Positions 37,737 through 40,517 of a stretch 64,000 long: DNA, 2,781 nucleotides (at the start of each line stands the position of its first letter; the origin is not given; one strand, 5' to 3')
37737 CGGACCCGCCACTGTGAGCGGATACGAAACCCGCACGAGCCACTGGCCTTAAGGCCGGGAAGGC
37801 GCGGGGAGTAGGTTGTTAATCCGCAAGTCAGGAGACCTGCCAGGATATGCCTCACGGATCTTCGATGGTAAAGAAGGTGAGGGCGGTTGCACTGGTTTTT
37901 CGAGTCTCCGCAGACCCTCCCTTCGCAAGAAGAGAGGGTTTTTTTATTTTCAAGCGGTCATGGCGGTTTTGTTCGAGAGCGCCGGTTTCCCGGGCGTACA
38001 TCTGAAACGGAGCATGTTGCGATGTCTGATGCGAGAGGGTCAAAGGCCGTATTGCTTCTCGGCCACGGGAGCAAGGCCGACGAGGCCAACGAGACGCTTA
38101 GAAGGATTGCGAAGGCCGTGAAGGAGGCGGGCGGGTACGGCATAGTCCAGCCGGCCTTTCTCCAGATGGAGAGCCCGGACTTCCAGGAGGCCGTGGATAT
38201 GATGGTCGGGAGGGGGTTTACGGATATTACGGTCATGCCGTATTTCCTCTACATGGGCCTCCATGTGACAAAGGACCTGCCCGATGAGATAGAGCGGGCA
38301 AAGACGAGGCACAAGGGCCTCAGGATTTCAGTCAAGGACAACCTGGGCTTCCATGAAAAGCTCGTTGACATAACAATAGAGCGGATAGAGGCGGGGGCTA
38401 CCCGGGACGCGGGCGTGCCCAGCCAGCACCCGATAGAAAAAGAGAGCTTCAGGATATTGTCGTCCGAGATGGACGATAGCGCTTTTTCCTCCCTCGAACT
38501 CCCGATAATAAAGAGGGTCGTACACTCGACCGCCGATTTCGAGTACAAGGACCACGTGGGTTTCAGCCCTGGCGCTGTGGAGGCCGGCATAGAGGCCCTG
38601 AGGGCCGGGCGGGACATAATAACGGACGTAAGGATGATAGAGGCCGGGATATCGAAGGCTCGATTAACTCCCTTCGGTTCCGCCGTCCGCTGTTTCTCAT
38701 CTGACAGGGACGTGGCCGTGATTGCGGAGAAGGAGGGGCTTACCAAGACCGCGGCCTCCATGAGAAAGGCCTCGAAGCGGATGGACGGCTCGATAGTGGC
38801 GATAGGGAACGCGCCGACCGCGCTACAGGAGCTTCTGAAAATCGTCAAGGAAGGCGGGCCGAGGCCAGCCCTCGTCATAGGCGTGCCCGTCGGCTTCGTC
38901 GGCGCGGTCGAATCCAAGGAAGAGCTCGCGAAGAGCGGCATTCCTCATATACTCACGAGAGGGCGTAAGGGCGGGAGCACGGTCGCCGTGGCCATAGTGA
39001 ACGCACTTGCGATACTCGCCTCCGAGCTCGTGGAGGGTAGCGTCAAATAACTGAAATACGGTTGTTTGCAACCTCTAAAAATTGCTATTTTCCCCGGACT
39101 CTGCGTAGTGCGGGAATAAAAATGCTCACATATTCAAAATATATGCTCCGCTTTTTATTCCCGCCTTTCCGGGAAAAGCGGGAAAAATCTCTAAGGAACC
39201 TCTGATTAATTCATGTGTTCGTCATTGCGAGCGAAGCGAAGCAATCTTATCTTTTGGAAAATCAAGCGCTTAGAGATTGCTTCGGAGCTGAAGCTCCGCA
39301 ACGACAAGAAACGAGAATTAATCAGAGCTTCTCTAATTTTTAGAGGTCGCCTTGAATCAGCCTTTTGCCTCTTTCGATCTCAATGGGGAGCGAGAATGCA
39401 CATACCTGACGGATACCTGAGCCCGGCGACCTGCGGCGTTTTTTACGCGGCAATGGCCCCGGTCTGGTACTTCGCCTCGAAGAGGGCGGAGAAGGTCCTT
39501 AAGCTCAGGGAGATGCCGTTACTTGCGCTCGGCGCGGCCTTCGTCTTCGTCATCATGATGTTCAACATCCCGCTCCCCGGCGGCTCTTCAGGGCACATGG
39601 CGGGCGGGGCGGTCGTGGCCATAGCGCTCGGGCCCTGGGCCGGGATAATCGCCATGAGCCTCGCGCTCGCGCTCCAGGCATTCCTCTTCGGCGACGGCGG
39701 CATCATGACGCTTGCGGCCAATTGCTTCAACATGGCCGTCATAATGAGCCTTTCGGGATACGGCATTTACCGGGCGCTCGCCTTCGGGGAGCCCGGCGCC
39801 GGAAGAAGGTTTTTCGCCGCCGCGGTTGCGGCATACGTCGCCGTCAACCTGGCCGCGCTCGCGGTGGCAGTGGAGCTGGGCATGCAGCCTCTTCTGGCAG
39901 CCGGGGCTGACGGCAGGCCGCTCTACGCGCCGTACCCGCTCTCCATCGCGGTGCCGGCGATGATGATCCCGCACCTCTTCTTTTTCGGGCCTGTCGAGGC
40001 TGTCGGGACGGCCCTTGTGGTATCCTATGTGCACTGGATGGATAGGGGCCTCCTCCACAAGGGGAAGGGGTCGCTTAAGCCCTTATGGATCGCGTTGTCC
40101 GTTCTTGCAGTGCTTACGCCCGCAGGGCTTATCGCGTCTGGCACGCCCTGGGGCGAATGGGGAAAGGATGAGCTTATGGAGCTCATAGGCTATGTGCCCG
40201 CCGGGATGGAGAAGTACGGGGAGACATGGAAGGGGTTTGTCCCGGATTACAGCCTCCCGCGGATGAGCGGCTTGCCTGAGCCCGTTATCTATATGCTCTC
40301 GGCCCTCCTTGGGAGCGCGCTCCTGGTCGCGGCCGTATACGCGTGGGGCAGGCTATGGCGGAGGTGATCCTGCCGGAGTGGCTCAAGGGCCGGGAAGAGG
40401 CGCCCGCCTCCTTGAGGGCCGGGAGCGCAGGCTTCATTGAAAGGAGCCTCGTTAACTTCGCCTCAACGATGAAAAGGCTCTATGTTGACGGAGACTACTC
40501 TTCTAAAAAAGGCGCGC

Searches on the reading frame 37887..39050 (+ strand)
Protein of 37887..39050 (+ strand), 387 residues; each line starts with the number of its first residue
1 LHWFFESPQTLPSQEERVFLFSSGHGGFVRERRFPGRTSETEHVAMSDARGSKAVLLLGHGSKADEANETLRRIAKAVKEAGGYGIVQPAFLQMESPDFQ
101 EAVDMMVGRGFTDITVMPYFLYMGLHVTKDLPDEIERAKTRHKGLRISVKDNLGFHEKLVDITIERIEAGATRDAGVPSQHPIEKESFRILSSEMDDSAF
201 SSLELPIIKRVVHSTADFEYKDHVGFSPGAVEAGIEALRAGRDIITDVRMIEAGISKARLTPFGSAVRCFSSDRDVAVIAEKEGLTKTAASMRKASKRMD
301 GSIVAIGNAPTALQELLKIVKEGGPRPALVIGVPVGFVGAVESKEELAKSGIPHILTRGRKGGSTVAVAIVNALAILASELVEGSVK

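Call 14: search_protein_families(library=pfam, proteins=[window:37887-39050:+], max_evalue=0.001)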
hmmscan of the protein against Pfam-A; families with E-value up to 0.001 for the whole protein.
window:37887-39050:+ (387 aa): 3 families
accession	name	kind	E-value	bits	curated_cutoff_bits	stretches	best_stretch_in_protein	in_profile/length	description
PF02570.20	CbiC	-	2.4e-79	266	22.5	1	183-375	2-194/196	Precorrin-8X methylmutase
PF01903.22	CbiX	-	5.2e-27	94.7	22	1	60-163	1-104/106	CbiX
PF06180.16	CbiK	-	6.9e-08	32.6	26.2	1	46-169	135-259/262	Cobalt chelatase (CbiK)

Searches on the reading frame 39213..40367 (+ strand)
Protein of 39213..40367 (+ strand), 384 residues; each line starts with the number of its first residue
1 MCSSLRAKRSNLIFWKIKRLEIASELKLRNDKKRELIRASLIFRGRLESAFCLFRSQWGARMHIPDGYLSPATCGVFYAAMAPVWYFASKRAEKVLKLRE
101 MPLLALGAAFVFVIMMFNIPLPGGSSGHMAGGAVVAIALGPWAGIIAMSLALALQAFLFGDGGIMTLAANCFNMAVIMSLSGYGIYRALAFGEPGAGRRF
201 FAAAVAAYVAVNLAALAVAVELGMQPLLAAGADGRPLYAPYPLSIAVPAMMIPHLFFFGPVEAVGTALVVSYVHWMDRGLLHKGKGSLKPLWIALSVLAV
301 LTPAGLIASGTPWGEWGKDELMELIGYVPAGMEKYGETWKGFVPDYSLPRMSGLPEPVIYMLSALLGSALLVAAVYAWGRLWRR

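Call 14: search_protein_families(library=pfam, proteins=[window:39213-40367:+], max_evalue=0.001)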
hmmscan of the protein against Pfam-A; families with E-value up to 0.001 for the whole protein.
window:39213-40367:+ (384 aa): 2 families
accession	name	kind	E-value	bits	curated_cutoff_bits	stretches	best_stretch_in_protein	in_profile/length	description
PF01891.21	CbiM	-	1.4e-57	195.3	23.1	1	63-274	1-199/205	Cobalt uptake substrate-specific transmembrane region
PF13190.11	PDGLE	-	2.2e-08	34.3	27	1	291-384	3-102/102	PDGLE domain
